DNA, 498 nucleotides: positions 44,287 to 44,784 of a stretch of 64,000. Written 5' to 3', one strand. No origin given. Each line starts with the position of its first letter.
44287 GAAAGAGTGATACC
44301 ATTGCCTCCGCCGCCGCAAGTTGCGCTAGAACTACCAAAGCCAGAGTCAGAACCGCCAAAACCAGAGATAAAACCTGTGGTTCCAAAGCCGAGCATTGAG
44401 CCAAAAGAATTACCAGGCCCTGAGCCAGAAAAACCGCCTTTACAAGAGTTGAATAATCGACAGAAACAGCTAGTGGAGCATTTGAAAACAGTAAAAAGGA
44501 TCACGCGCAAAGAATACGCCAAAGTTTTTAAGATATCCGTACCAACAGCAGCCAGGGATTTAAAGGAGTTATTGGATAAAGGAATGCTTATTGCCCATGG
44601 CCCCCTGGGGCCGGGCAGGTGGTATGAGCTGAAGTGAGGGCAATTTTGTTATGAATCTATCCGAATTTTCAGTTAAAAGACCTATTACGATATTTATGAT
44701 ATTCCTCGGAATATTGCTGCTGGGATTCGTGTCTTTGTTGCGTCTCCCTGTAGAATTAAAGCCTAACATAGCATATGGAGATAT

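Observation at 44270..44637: RND efflux pump fused to a cytoplasmic winged-helix DNA-binding domain via a Pro-rich linker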

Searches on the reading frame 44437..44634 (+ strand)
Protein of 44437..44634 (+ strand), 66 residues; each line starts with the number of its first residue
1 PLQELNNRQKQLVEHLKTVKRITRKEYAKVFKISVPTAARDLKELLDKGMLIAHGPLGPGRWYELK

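Call 7: find_homologous_proteins(query=window:44437-44634:+, max_evalue=0.001)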
Query seq(66 aa) (66 aa): 21 proteins with E <= 0.001 among 21 candidates.
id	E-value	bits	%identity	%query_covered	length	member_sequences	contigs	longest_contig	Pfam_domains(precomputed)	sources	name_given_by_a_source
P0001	6.7e-25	104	77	94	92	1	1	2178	PF13412.13,PF08279.19,PF08220.19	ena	-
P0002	2.6e-24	102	75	95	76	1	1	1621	PF08220.19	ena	-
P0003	5.3e-22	95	76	94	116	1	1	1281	PF08220.19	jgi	jgi:predicted HTH transcriptional regulator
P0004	6.7e-22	94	76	94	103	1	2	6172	PF13412.13,PF08279.19,PF08220.19,PF25213.2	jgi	-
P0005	7.6e-22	94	73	97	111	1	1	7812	PF08220.19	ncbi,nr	ncbi:MAG: DeoR family transcriptional regulator, partial [Candidatus Omnitrophica bacterium]|nr:DeoR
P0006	1.6e-21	93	70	91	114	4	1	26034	PF08220.19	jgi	jgi:predicted HTH transcriptional regulator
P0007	2.0e-21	93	76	83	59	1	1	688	PF08220.19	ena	-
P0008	7.3e-21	91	68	98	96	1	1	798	PF13412.13,PF08220.19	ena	-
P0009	9.7e-21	91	69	98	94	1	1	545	PF08220.19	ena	-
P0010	2.1e-20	90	71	94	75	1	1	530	PF08220.19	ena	-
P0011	6.3e-20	88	73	94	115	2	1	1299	PF08220.19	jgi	-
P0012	8.9e-20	88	71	94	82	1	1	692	-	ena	-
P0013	1.3e-19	87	86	76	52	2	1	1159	-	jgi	-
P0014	1.9e-19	87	66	98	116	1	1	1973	-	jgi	-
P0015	3.0e-19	86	68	94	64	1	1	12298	PF08220.19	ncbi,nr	ncbi:MAG: DeoR family transcriptional regulator, partial [Candidatus Omnitrophica bacterium]|nr:DeoR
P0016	1.6e-15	74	67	92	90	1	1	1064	PF08220.19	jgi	-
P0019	1.2e-11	62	64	80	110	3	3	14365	-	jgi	-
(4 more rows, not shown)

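Call 11: find_encoding_contigs(protein=P0006, flank=6000, max_places=3)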
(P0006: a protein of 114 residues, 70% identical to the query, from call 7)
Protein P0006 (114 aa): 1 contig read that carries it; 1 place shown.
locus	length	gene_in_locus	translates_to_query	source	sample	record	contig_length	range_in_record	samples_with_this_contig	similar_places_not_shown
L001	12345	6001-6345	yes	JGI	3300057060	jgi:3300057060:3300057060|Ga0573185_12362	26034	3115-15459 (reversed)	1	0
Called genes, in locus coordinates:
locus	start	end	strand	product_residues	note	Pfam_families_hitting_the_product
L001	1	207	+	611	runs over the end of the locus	-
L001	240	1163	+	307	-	-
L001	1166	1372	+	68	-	-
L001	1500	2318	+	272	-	-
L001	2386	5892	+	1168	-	PF00873:ACR_tran, PF03176:MMPL, PF02355:SecD_SecF_C (faint), PF03176:MMPL (weak)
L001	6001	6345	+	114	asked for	PF08220:HTH_DeoR (weak)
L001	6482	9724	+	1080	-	PF00873:ACR_tran, PF03176:MMPL (faint), PF00873:ACR_tran, PF02355:SecD_SecF_C (weak)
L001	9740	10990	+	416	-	PF25944:Beta-barrel_RND (faint), PF25954:Beta-barrel_RND_2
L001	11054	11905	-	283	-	PF13145:Rotamase_2, PF00639:Rotamase, PF13616:Rotamase_3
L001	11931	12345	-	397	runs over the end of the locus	PF04055:Radical_SAM, PF12544:LAM_C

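Call 15: find_encoding_contigs(protein=P0019, flank=6000, max_places=3)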
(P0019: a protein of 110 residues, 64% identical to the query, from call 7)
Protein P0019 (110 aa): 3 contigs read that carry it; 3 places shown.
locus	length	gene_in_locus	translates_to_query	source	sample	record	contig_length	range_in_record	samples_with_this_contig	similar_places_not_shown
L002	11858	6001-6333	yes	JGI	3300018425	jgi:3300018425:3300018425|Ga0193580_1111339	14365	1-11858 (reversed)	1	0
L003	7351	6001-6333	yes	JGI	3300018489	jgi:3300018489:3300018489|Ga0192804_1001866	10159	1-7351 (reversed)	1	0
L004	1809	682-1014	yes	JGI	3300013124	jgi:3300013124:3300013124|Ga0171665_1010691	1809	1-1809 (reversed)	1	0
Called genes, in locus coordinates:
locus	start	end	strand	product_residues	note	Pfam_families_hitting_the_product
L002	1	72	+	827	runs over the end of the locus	PF07719:TPR_2 (faint)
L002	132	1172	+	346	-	-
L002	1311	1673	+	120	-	-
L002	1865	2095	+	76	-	-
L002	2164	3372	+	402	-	PF00873:ACR_tran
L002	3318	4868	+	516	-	PF00873:ACR_tran, PF03176:MMPL (weak)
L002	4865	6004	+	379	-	PF00873:ACR_tran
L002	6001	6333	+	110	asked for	-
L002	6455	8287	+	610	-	PF00873:ACR_tran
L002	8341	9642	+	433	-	PF00873:ACR_tran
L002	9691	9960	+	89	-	-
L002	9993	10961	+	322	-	PF25917:BSH_RND (weak), PF25989:YknX_C (faint), PF25944:Beta-barrel_RND (faint), PF25954:Beta-barrel_RND_2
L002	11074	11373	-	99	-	-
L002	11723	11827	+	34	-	-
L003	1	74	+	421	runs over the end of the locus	PF07719:TPR_2 (faint), PF13174:TPR_6 (faint), PF13424:TPR_12 (faint)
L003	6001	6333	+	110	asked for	-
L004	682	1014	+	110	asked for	-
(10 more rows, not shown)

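Call 16: find_encoding_contigs(protein=P0015, flank=6000, max_places=3)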
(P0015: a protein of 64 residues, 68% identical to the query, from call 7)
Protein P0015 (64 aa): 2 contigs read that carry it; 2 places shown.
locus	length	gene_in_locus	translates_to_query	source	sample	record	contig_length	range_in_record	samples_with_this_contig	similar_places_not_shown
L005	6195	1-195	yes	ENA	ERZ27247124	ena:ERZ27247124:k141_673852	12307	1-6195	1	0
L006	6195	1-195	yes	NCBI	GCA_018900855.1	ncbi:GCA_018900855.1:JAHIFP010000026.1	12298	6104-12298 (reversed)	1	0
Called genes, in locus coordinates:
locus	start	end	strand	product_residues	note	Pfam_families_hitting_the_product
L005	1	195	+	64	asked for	PF08220:HTH_DeoR (weak)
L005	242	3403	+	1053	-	PF00873:ACR_tran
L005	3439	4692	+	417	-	PF25944:Beta-barrel_RND (weak), PF25954:Beta-barrel_RND_2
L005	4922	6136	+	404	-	PF08495:FIST, PF10442:FIST_C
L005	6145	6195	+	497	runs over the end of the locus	PF13581:HATPase_c_2 (faint), PF00512:HisKA, PF02518:HATPase_c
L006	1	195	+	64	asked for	PF08220:HTH_DeoR (weak)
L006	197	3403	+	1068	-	PF00873:ACR_tran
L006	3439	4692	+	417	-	PF25944:Beta-barrel_RND (weak), PF25954:Beta-barrel_RND_2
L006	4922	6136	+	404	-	PF08495:FIST, PF10442:FIST_C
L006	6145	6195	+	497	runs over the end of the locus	PF13581:HATPase_c_2 (faint), PF00512:HisKA, PF02518:HATPase_c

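Call 18: find_related_loci(query=A1, collection=genome_contigs, flank=5000)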
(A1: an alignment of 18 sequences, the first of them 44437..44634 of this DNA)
Query A1 (66 aa) in genome_contigs; peptide patterns used: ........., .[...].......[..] (x = any residue, [..] = any of these).
121 stretches matched a pattern; 115 encode a relative of the query (tblastn E <= 1e-3); the best 80 are kept; 80 distinct loci.
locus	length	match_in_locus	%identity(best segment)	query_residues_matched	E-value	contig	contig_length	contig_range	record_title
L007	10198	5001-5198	80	1-66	7e-34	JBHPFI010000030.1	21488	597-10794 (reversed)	Candidatus Omnitrophota bacterium isolate SAG AM-311-J02 NODE_30_length_21488_cov_31.672468, whole genome shotgun sequen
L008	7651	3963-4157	85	2-66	2e-33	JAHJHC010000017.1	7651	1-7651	MAG: Candidatus Omnitrophota bacterium isolate Modern_marine_glass_biofilm.mb.96 Modern_marine_glas.mb.96_k141_102915, w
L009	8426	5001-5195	78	2-66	2e-32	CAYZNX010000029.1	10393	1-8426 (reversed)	MAG TPA_asm: uncultured Planctomycetia bacterium isolate SRP090828_co1_58 genome assembly, contig: NODE_1207_length_1039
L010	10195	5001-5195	75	2-66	4e-32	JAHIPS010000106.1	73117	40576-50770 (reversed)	MAG: Candidatus Omnitrophota bacterium isolate KR13_S3.mb.80 KR13_S3.mb.80_k141_493741, whole genome shotgun sequence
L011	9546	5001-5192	78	3-66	1e-31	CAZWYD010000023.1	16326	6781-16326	MAG TPA_asm: uncultured Planctomycetia bacterium isolate SRP077602_co2_310 genome assembly, contig: NODE_5345_length_163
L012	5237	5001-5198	73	1-66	4e-31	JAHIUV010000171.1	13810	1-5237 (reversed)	MAG: Candidatus Omnitrophota bacterium isolate MM_PC_MetaG.mb.37 MM_PC_MetaG.mb.37_k141_1470166, whole genome shotgun se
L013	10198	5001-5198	73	1-66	8e-31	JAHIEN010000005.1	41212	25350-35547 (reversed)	MAG: Candidatus Omnitrophota bacterium isolate KR11_0.1_MetaG.mb.20 KR11_0.1_MetaG.mb.20_k141_71775, whole genome shotgu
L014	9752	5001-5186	79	4-65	1e-30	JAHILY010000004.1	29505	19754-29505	MAG: Candidatus Omnitrophota bacterium isolate KR13_N2.mb.45 KR13_N2.mb.45_k141_21372, whole genome shotgun sequence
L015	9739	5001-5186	79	4-65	1e-30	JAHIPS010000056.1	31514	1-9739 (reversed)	MAG: Candidatus Omnitrophota bacterium isolate KR13_S3.mb.80 KR13_S3.mb.80_k141_243814, whole genome shotgun sequence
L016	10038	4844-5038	75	2-66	2e-30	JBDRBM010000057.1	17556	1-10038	MAG: Candidatus Omnitrophota bacterium isolate MEGAHIT-group-1.126 k141_9514643, whole genome shotgun sequence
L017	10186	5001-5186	77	5-66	2e-30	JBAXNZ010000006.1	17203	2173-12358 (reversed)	MAG: bacterium isolate ELA492 MAG492_6, whole genome shotgun sequence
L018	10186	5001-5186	79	5-66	5e-30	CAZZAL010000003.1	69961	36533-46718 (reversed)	MAG TPA_asm: uncultured Planctomycetia bacterium isolate SRP077602_co2_386 genome assembly, contig: NODE_558_length_6996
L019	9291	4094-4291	71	1-66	7e-30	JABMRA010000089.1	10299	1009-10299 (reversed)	MAG: Candidatus Omnitrophota bacterium isolate bin.352 k141_3160860, whole genome shotgun sequence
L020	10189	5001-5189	73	4-66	1e-29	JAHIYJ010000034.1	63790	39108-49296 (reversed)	MAG: Candidatus Omnitrophota bacterium isolate Modern_marine.mb.11 Modern_marine.mb.11_k141_650704, whole genome shotgun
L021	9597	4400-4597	73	1-66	2e-29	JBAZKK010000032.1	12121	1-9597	MAG: Candidatus Omnitrophota bacterium isolate SO_2017_LW4_141 scaffold_10117_c1_LW137-91_2017, whole genome shotgun seq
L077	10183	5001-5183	59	5-65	3e-21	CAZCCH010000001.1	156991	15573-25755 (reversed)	MAG TPA_asm: uncultured Planctomycetia bacterium isolate SRP077602_co2_372 genome assembly, contig: NODE_79_length_15699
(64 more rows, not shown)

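Call 21: search_protein_representatives(protein=window:44437-44634:+)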
Query: 66 residues. Proteins with E-value up to 0.001 (for the whole library): 267; up to 1e-10: 60; up to 1e-30: 0. The best 150 are listed.
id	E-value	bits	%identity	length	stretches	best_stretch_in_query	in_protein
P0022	3.1e-27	109.6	83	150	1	4-66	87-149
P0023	1.7e-26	107.3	40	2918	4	4-66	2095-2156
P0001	2.1e-25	103.9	76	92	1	1-66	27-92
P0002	8.4e-25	102.0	75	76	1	4-66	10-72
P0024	1.5e-24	101.2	75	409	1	2-66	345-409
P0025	1.5e-22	94.9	76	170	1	4-65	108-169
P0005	2.4e-22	94.3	73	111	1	2-65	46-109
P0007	6.3e-22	92.9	78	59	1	13-66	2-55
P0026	9.8e-22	92.3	68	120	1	4-66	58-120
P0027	1.1e-21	92.1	75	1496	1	5-65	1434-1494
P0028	1.2e-21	92.1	74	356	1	4-65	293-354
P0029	1.5e-21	91.8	69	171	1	4-65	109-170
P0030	2.1e-21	91.3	71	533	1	4-65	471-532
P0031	2.2e-21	91.2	71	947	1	4-66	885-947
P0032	3.7e-21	90.5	72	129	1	5-65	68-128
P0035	1.8e-20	88.4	71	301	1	4-65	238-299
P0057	3.3e-15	71.8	63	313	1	4-65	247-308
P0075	1.7e-10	56.9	52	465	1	2-65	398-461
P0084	6.1e-08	48.9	43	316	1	4-66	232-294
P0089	2.0e-07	47.3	50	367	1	4-66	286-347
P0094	3.9e-07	46.4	48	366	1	5-65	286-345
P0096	1.1e-06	45.0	46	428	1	3-63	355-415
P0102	2.0e-06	44.2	41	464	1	2-65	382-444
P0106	3.5e-06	43.4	37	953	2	2-65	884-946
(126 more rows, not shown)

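Call 23: search_protein_families(library=pfam, proteins=[P0023, P0035, P0057, P0075, P0084, P0089, P0094, P0096, P0102, P0106], max_evalue=0.001)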
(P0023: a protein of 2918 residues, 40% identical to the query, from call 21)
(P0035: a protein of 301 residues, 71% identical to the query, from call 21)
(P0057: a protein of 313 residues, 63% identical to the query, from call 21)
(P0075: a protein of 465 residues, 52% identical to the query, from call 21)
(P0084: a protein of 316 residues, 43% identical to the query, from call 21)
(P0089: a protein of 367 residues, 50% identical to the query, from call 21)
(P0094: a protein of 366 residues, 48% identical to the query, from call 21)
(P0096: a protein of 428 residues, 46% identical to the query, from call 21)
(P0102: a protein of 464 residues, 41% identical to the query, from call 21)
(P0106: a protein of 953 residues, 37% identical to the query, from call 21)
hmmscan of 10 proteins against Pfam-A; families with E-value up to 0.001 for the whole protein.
P0023 (2918 aa): 6 families
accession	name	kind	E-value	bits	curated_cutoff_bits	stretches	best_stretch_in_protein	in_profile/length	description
PF13749.12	HATPase_c_4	-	2.2e-35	120.9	26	2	1313-1396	4-88/89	Putative ATP-dependent DNA helicase recG C-terminal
PF04326.19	SLFN_AlbA_2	-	1.3e-27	97.1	25.3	2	1717-1823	1-117/118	Schlafen, AlbA_2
PF08279.18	HTH_11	-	3.4e-07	30.5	25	0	1503-1552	1-51/55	HTH domain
PF08220.18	HTH_DeoR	-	4.8e-07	29.9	21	0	1508-1545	6-43/57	DeoR-like helix-turn-helix domain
PF01978.25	TrmB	-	1.3e-06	28.6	25.6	0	1583-1644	1-62/68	Sugar-specific transcriptional regulator TrmB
PF06163.17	DUF977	-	2.7e-06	27.9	22.1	0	2102-2152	16-65/134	Bacterial protein of unknown function (DUF977)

P0035 (301 aa): 0 families

P0057 (313 aa): 2 families
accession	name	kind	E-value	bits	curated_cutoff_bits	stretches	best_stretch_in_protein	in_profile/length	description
PF08220.18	HTH_DeoR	-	7.7e-07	29.2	21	1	251-298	1-49/57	DeoR-like helix-turn-helix domain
PF08279.18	HTH_11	-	0.00033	20.9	25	0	251-292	1-43/55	HTH domain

P0075 (465 aa): 2 families
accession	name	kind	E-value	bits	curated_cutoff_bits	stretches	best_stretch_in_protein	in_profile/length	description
PF13749.12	HATPase_c_4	-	3.4e-20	72.3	26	1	304-387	5-88/89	Putative ATP-dependent DNA helicase recG C-terminal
PF04326.19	SLFN_AlbA_2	-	9.5e-20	71.7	25.3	1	13-120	1-117/118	Schlafen, AlbA_2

P0084 (316 aa): 3 families
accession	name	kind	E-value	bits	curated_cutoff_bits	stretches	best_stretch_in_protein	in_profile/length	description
PF08220.18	HTH_DeoR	-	1.2e-07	31.7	21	1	236-279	1-44/57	DeoR-like helix-turn-helix domain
PF08279.18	HTH_11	-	1e-05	25.8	25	1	236-277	1-43/55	HTH domain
PF13412.12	HTH_24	-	1.2e-05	25.2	21.9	1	239-280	7-48/48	Winged helix-turn-helix DNA-binding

P0089 (367 aa): 0 families

P0094 (366 aa): 3 families
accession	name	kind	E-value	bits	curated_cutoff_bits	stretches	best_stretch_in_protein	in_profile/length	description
PF13412.12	HTH_24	-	1e-05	25.4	21.9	1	287-333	2-48/48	Winged helix-turn-helix DNA-binding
PF08220.18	HTH_DeoR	-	4.7e-05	23.5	21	1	289-333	1-45/57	DeoR-like helix-turn-helix domain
PF08279.18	HTH_11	-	0.00074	19.8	25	0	289-334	1-48/55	HTH domain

P0096 (428 aa): 12 families
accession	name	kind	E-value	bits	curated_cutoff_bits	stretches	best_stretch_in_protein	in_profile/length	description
PF00158.32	Sigma54_activat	-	5.8e-62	208.7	20.2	1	13-178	2-167/168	Sigma-54 interaction domain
PF14532.12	Sigma54_activ_2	-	1e-23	84.6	25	1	14-183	2-138/138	Sigma-54 interaction domain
PF25601.1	AAA_lid_14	-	1.7e-16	60.2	27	1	184-258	1-75/87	AAA+ ATPase lid domain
PF25213.1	HVO_A0261_N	-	5.5e-07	29.8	35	0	266-317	7-57/86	HVO_A0261 N-terminal domain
PF07728.20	AAA_5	-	9.9e-07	29.3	22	1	35-155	1-124/139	AAA domain (dynein-related subfamily)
PF12802.13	MarR_2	-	6.7e-06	26.6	27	0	357-409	3-58/61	MarR family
PF08220.18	HTH_DeoR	-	4.8e-05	23.5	21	0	360-404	1-45/57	DeoR-like helix-turn-helix domain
PF13412.12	HTH_24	-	9.5e-05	22.3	21.9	0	273-315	6-48/48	Winged helix-turn-helix DNA-binding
PF01047.28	MarR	-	0.00011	22.5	24.6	0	357-405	1-49/59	MarR family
PF22168.2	DIP2311-like_C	-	0.00014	22.5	27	0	296-327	31-62/63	Transcriptional regulator DIP2311-like, C-terminal domain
PF01078.27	Mg_chelatase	-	0.00037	20.4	20.3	0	90-153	92-157/207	Magnesium chelatase, subunit ChlI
PF09339.16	HTH_IclR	-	0.00062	19.9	22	0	275-311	8-45/52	IclR helix-turn-helix domain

P0102 (464 aa): 6 families
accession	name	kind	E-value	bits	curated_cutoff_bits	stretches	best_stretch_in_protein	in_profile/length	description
PF13749.12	HATPase_c_4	-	1.6e-26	92.6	26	1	287-372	3-89/89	Putative ATP-dependent DNA helicase recG C-terminal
PF04326.19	SLFN_AlbA_2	-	5.2e-21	75.8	25.3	1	18-116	5-117/118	Schlafen, AlbA_2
PF08220.18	HTH_DeoR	-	9.4e-07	28.9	21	1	388-434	1-47/57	DeoR-like helix-turn-helix domain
PF13412.12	HTH_24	-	2.2e-05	24.4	21.9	1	385-431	1-47/48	Winged helix-turn-helix DNA-binding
PF08279.18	HTH_11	-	0.00049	20.3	25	0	388-433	1-47/55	HTH domain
PF25476.1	Ribosomal_L19e_C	-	0.00081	20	25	0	389-427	47-85/91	Ribosomal protein L19e, C-terminal domain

P0106 (953 aa): 9 families
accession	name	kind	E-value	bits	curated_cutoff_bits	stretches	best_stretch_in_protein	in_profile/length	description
PF00158.32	Sigma54_activat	-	5.5e-68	228.3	20.2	1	603-769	1-167/168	Sigma-54 interaction domain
PF00990.26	GGDEF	-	1.7e-34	119.4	23.8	1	209-366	1-161/161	Diguanylate cyclase, GGDEF domain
PF01590.32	GAF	-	4.7e-30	105.3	22.4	2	53-200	3-133/133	GAF domain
PF13185.12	GAF_2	-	1.4e-28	100.2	28.6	2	415-554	4-136/136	GAF domain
PF14532.12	Sigma54_activ_2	-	7.3e-23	81.8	25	1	604-774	1-138/138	Sigma-54 interaction domain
PF25601.1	AAA_lid_14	-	2.2e-22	79.1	27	1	775-843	1-71/87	AAA+ ATPase lid domain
PF13492.12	GAF_3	-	6.9e-21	75.4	27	2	415-555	2-129/129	GAF domain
PF13191.12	AAA_16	-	4.9e-05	24.3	32.6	0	603-677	2-83/167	AAA ATPase domain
PF07728.20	AAA_5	-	0.00036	21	22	0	626-745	1-123/139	AAA domain (dynein-related subfamily)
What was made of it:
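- The same wHTH type replaces the Fis-type DNA-binding domain at the C-terminus of sigma-54 activators P0096 and P0106 (call 23).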

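Call 41: predict_structure(alignment_id=A1)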
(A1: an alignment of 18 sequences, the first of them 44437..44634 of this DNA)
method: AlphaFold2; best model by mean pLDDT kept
length: 66 residues; sequences in the alignment: 18
mean_pLDDT: 91.6   pTM: 0.76
mean pLDDT of the five models: 91.6, 88.7, 87.4, 86.9, 85.8
residues with pLDDT >= 90: 55; 70-90: 8; 50-70: 3; < 50: 0
segments of 3 or more residues with pLDDT < 50: none
pLDDT, mean of each block of 10 residues (from residue 1): 80 94 95 95 94 89 94
secondary structure, 60 per line:
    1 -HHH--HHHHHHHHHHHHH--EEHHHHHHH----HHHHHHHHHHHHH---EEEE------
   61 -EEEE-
elements in order: H7-19 H24-30 H35-47 E51-54 E62-65
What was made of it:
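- On Winged helix-turn-helix fold: AlphaFold2 pLDDT 91.6: H7-19, H24-30, H35-47, strands 51-54 and 62-65 (call 41).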
